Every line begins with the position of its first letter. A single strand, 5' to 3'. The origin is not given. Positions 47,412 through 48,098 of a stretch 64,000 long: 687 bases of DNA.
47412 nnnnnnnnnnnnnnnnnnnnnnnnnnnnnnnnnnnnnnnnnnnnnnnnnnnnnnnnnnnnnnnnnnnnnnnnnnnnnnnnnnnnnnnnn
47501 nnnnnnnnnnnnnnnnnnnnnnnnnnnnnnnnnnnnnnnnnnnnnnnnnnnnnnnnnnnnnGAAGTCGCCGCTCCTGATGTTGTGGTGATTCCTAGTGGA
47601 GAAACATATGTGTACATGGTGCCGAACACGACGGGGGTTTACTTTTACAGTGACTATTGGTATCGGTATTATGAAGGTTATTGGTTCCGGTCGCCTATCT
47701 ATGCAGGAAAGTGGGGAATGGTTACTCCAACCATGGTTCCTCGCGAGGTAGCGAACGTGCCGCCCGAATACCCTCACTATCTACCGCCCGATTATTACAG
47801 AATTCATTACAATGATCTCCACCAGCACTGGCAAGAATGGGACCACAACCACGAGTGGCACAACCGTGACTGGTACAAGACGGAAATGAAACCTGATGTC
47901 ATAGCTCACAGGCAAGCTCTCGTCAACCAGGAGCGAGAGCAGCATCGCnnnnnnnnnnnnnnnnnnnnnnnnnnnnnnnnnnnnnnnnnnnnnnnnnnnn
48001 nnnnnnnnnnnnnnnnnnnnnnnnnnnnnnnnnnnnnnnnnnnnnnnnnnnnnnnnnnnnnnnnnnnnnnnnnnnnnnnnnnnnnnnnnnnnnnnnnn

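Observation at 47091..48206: Secreted LPP20-like protein with Trp/Tyr-rich, His-rich and poly-lysine tails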

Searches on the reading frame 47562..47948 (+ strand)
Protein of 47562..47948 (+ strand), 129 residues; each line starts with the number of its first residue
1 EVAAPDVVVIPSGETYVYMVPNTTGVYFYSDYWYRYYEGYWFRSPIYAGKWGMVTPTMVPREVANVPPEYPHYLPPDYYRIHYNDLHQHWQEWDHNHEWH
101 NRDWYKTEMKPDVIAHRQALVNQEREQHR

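Call 11: search_protein_families(library=pfam, proteins=[window:47571-47945:+], max_evalue=10)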
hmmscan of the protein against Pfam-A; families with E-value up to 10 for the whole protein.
seq(125 aa): 0 families

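Call 13: find_homologous_proteins(query=window:47562-47948:+, max_evalue=0.001)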
Query seq(129 aa) (129 aa): 8 proteins with E <= 0.001 among 9 candidates.
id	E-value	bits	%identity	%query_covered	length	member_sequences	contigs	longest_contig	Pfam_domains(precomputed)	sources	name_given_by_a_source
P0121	4.0e-39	152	57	96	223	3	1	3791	-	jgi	jgi:hypothetical protein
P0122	1.6e-31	127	71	67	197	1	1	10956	-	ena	-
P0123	1.3e-29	121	50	82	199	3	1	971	-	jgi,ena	-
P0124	4.2e-29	119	50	81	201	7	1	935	-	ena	-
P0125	6.1e-27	112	50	84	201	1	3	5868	-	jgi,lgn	jgi:hypothetical protein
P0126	6.8e-27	112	48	84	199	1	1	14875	-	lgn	-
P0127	6.6e-25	106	66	60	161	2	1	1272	-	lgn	-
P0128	2.1e-11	62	38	73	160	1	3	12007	-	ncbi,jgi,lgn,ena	ncbi:MAG: hypothetical protein ABSB95_05725 [Dissulfurispiraceae bacterium]|jgi:hypothetical protein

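Call 26: search_protein_representatives(alignment_id=A2)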
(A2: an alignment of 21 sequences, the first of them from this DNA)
Query: 21 sequences, 129 profile positions. Proteins with E-value up to 0.001 (for the whole library): 1176; up to 1e-10: 359; up to 1e-30: 87. The best 150 are listed.
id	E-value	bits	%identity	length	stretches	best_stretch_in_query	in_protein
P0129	2.6e-82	289.2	-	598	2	3-126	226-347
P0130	1.0e-59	216.1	-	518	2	3-126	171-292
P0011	1.5e-59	215.6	-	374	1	2-129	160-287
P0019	1.4e-54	199.6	-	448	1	2-128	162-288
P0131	1.8e-51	189.5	-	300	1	3-125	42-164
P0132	4.1e-51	188.4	-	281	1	2-128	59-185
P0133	5.0e-51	188.1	-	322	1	2-128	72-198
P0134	1.3e-49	183.5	-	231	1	3-128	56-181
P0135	1.6e-49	183.1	-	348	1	2-128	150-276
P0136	2.3e-49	182.7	-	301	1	2-128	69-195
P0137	3.2e-49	182.2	-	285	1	2-125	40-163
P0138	4.4e-49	181.8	-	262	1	2-128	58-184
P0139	9.7e-49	180.7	-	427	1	2-125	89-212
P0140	4.6e-48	178.5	-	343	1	3-127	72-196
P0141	9.7e-48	177.4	-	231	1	3-128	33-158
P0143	1.8e-47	176.6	-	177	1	3-123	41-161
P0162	2.0e-41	157.0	-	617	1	2-126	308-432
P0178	6.8e-39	148.8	-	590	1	3-126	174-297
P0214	4.6e-30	120.3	-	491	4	8-72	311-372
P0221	1.9e-28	115.1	-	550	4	10-94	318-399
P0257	5.9e-24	100.5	-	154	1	4-114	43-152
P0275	3.8e-23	97.9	-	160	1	3-101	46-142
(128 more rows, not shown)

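Call 30: search_protein_families(library=pfam, proteins=[P0129, P0143, P0162, P0178, P0214, P0221, P0257, P0275, P0139, P0131], max_evalue=1)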
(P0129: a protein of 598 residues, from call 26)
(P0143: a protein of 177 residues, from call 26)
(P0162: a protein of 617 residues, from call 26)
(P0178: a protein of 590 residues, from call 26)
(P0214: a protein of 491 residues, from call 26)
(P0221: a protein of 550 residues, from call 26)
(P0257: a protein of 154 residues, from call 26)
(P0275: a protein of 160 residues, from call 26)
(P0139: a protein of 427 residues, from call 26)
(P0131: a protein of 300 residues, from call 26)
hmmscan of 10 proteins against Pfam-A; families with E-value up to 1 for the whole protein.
P0129 (598 aa): 0 families

P0143 (177 aa): 0 families

P0162 (617 aa): 7 families
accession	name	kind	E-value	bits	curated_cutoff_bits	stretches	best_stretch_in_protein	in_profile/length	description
PF00498.31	FHA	-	1.1e-17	64.6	20.7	1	22-85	2-67/67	FHA domain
PF16697.10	Yop-YscD_cpl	-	3.6e-10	40.4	33.2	1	12-92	10-91/94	Inner membrane component of T3SS, cytoplasmic domain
PF13240.11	Zn_Ribbon_1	-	6.1e-07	29.5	25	1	140-161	1-22/23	zinc-ribbon domain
PF13248.11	Zn_ribbon_3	-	9.6e-05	22.2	27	1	141-159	5-23/26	zinc-ribbon domain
PF12773.13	DZR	-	0.00033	21.2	27.3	1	138-159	24-45/45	Double zinc ribbon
PF17032.10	Zn_ribbon_15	-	0.0031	18.7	28.9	1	135-159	49-73/73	zinc-ribbon family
PF18912.6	DZR_2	-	0.011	16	27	1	135-162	18-46/56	Double zinc ribbon domain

P0178 (590 aa): 4 families
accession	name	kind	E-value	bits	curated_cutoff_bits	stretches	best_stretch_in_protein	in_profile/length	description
PF13240.11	Zn_Ribbon_1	-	0.016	15.4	25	1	3-24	2-23/23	zinc-ribbon domain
PF12773.13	DZR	-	0.047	14.3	27.3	1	3-24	1-22/45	Double zinc ribbon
PF13248.11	Zn_ribbon_3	-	0.06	13.3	27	1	2-24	4-26/26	zinc-ribbon domain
PF10005.14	Zn_ribbon_DZR_6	-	0.17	13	23.4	1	2-32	3-33/93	zinc-ribbon domain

P0214 (491 aa): 3 families
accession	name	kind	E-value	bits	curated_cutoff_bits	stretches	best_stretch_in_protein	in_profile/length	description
PF15536.11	Ntox3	-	0.068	13.7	26.9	0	224-257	36-66/133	Bacterial toxin 3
PF08922.17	DUF1905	-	0.42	11.2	24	0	97-145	11-60/81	Domain of unknown function (DUF1905)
PF07803.16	GSG-1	-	0.86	9.9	27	0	138-169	60-87/109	GSG1-like protein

P0221 (550 aa): 0 families

P0257 (154 aa): 0 families

P0275 (160 aa): 1 family
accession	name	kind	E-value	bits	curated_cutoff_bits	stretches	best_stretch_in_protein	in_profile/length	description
PF12478.13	UBAP2-Lig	-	0.031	14.8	22.2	0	98-117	2-20/33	UBAP2/protein lingerer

P0139 (427 aa): 0 families

P0131 (300 aa): 1 family
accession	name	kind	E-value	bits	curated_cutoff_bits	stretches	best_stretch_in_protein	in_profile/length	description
PF21300.2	LbR_Ice_bind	-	0.085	13.4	30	1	246-298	40-92/97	Grass antifreeze beta roll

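Call 32: search_solved_structures(query=A2, max_evalue=10)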
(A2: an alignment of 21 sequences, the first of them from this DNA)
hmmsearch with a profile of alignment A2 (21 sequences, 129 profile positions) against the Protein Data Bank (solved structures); distinct sequences matched with E-value up to 10: 2.
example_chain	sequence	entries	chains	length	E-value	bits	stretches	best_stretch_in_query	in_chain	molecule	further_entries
6mzo_A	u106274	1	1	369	3.5e-05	26.8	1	3-110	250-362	Inactive Zymogen C11 Protease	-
9mjb_H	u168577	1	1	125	8.7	9.4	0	13-45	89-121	Fab_E6 heavy chain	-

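Call 34: search_solved_structures(query=A2, max_evalue=0.01, show_alignments=1)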
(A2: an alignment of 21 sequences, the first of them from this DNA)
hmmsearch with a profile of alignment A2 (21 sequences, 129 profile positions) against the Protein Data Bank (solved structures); distinct sequences matched with E-value up to 0.01: 1.
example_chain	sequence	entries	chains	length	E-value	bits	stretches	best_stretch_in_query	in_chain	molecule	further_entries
6mzo_A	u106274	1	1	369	3.5e-05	26.8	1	3-110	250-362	Inactive Zymogen C11 Protease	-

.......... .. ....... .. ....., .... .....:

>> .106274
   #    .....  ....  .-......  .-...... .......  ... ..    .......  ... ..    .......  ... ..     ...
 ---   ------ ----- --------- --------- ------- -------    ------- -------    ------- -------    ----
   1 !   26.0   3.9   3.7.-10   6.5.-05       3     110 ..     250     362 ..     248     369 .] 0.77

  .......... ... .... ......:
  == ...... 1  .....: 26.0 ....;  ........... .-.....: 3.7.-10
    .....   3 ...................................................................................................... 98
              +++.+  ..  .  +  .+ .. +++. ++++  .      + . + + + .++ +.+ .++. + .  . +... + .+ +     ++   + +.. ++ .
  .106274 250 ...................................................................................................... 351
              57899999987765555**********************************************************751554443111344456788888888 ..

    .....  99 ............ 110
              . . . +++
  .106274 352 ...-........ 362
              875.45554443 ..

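Call 43: predict_structure(alignment_id=A3)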
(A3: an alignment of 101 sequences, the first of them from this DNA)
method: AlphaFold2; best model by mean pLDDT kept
length: 129 residues; sequences in the alignment: 101
mean_pLDDT: 95.8   pTM: 0.87
mean pLDDT of the five models: 95.8, 95.6, 95.6, 95.4, 95.5
residues with pLDDT >= 90: 123; 70-90: 4; 50-70: 1; < 50: 1
segments of 3 or more residues with pLDDT < 50: none
pLDDT, mean of each block of 10 residues (from residue 1): 86 96 97 98 96 98 97 96 97 97 97 96 94
secondary structure, 60 per line:
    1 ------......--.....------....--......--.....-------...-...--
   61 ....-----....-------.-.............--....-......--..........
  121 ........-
elements in order: E7-12 E15-19 E26-29 E32-37 E40-44 E52-54 H61-64 H70-73 H83-95 H98-101 H103-108 H111-128

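Call 53: find_related_loci(query=A2, collection=genome_contigs, flank=5000)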
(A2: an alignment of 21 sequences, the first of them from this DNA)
Query A2 (129 aa) in genome_contigs; peptide patterns used: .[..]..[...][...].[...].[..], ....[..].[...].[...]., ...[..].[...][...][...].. (x = any residue, [..] = any of these).
76 stretches matched a pattern; 36 encode a relative of the query (tblastn E <= 1e-3); 36 distinct loci.
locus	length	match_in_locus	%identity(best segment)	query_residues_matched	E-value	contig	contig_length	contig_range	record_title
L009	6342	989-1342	69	12-129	3e-55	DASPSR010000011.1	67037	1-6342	MAG TPA_asm: Nitrospirota bacterium isolate SMAG_U12256 k141_1031316, whole genome shotgun sequence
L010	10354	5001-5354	74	12-129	5e-53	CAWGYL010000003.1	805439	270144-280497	MAG: Nitrospirota bacterium isolate MFD01716.bin.1.191 genome assembly, contig: contig_10657, whole genome shotgun seque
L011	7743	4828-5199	60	5-128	2e-47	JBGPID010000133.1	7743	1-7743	MAG: Geobacteraceae bacterium isolate OBJ_0618_7090110_342 k141_2145158_length_7743_cov_24.0495, whole genome shotgun se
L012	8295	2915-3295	55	3-129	1e-46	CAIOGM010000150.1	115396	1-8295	MAG: uncultured Geobacter sp. isolate A14_bin-2059 genome assembly, contig: bin-2059:150/179, whole genome shotgun seque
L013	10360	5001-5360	55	6-125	9e-45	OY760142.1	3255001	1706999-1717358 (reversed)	MAG: Nitrospirota bacterium isolate 41fe4016-ed88-40a2-aca4-2b8d86c50af7 genome assembly, chromosome: 1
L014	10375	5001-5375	54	5-129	8e-40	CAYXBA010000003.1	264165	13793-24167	MAG TPA_asm: uncultured Nitrospiraceae bacterium isolate binchicken_co269_240 genome assembly, contig: NODE_29_length_26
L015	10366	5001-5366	46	2-123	9e-38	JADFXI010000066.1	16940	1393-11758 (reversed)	MAG: Nitrospirae bacterium isolate nDJH13bin21 nDJH13_bin21_NODE_66_length_16940_cov_4.107536, whole genome shotgun sequ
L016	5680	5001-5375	47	5-129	7e-38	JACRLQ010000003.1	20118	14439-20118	MAG: Nitrospirae bacterium isolate NC_groundwater_1885_Pr3_B-0.1um_52_11 SR2-18-B1_coassembly_68994, whole genome shotgu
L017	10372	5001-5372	46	2-125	2e-37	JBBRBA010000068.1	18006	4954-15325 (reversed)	MAG: Geobacterales bacterium isolate Co_metawrap_2320 Cmw_2320_k141_23793070_length_18006_cov_9.9960, whole genome shotg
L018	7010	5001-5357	45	5-127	8e-37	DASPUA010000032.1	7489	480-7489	MAG TPA_asm: Thermodesulfovibrionales bacterium isolate SMAG_U12291 k141_6520, whole genome shotgun sequence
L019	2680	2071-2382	54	3-106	2e-36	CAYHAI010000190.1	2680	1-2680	MAG TPA_asm: uncultured Planctomycetales bacterium isolate ERP119294_co2_437 genome assembly, contig: k141_2892574, whol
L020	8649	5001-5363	45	3-127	2e-34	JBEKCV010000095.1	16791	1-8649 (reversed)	MAG: Thermodesulfovibrionales bacterium isolate SPRUCE 168 SPRUCE_168_95, whole genome shotgun sequence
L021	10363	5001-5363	43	3-127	3e-34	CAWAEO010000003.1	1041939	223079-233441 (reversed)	MAG: Nitrospirota bacterium isolate MFD03726.bin.2.162 genome assembly, contig: contig_32879, whole genome shotgun seque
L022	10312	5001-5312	60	6-109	7e-33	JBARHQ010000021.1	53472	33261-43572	MAG: Thermodesulfovibrionales bacterium isolate MFD06487_ilm_asm_bin9 k127_66308, whole genome shotgun sequence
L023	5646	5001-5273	54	3-93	2e-30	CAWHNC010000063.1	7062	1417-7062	MAG: Nitrospirota bacterium isolate MFD04752.bin.1.93 genome assembly, contig: contig_1914, whole genome shotgun sequenc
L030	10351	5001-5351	35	6-128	9e-20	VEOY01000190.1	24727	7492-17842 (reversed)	MAG: Nitrospirae bacterium isolate MnB_6 Mn-Nitrospirae-1_83193, whole genome shotgun sequence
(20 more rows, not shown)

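Call 58: search_protein_families(library=ncbifam, proteins=[P0129, P0143, P0131, P0214, P0221, P0257, P0275, P0139], max_evalue=1)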
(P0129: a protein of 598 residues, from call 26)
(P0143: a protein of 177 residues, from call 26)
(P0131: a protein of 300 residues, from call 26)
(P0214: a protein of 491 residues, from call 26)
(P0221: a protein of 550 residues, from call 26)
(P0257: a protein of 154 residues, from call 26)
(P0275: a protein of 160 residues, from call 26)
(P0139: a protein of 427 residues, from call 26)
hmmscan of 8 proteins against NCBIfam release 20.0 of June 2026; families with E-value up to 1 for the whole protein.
P0129 (598 aa): 0 families

P0143 (177 aa): 0 families

P0131 (300 aa): 0 families

P0214 (491 aa): 0 families

P0221 (550 aa): 0 families

P0257 (154 aa): 0 families

P0275 (160 aa): 0 families

P0139 (427 aa): 0 families

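Call 61: find_homologous_proteins(query=A5, max_evalue=0.00001)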
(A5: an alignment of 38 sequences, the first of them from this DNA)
Query A5 (38 sequences) (111 aa, profile of the alignment): 547 proteins with E <= 0.00001 among 896 candidates; the best 120 are listed.
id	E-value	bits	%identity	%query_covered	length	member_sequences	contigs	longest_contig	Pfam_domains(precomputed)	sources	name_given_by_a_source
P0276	1.7e-39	152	56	97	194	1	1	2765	-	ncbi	-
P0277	5.8e-37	144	39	85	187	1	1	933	-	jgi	jgi:hypothetical protein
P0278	8.3e-37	143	40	89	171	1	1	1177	-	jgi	jgi:hypothetical protein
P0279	9.7e-37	143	40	91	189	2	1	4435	-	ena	-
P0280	1.5e-36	142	46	86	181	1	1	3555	-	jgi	jgi:hypothetical protein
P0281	1.5e-36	142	41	99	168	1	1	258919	-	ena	-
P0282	1.7e-36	142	41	81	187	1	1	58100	-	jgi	jgi:hypothetical protein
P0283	2.1e-36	142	40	86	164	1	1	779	-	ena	-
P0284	2.1e-36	142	40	81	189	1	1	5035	-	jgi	jgi:hypothetical protein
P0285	2.2e-36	142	43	87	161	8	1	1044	-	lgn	-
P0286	2.7e-36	142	40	80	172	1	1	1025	-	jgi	jgi:hypothetical protein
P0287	2.7e-36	142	46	91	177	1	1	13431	-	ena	-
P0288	2.7e-36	142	48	77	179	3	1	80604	-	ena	-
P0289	3.0e-36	141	39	81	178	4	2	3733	-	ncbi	-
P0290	3.0e-36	141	44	85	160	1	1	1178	-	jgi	jgi:hypothetical protein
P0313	1.0e-35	140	39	94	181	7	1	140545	-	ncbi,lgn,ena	-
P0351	4.4e-35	138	45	92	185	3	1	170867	-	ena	-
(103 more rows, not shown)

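Call 62: find_encoding_contigs(protein=P0281, flank=4000, max_places=1)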
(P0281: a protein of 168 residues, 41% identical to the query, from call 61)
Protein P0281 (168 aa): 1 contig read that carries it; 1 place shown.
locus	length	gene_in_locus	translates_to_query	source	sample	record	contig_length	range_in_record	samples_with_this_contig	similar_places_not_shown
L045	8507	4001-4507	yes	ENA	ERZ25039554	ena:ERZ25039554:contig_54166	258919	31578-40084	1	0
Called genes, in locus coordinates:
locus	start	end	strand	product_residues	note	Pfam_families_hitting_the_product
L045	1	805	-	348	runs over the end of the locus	PF01520:Amidase_3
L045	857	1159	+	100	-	-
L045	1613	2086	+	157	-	-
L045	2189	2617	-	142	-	PF00839:Cys_rich_FGFR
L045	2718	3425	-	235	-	-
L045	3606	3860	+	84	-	-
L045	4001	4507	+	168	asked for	-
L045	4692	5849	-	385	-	PF00091:Tubulin, PF12327:FtsZ_C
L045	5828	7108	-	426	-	PF11104:PilM_2 (weak), PF14450:FtsA (weak), PF02491:SHS2_FTSA, PF06277:EutA (weak), PF06723:MreB_Mbl, PF14450:FtsA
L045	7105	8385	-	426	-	PF02655:ATP-grasp_3 (weak), PF07478:Dala_Dala_lig_C, PF08478:POTRA_1, PF03799:FtsQ_DivIB_C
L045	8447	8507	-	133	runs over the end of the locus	PF01820:Dala_Dala_lig_N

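Call 63: find_encoding_contigs(protein=P0351, flank=4000, max_places=1)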
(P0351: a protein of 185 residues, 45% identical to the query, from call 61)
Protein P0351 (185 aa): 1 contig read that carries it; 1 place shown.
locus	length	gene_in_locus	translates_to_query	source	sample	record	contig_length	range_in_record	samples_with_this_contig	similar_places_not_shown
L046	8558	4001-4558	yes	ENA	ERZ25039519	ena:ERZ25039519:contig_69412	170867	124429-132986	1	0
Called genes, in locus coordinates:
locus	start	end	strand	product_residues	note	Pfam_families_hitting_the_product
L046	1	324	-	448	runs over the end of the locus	PF01938:TRAM, PF05958:tRNA_U5-meth_tr, PF05175:MTS, PF13649:Methyltransf_25 (weak), PF13847:Methyltransf_31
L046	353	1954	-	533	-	PF13671:AAA_33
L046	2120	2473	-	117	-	-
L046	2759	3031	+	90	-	PF00581:Rhodanese (weak)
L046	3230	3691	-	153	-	PF07291:MauE, PF07681:DoxX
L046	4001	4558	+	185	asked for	-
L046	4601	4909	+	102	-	PF04972:BON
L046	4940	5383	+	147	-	-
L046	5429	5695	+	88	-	PF13441:Gly-zipper_YMGG, PF13436:Gly-zipper_OmpA, PF13488:Gly-zipper_Omp (weak)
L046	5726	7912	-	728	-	PF01553:Acyltransferase, PF00501:AMP-binding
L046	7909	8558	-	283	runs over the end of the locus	PF07690:MFS_1, PF03137:OATP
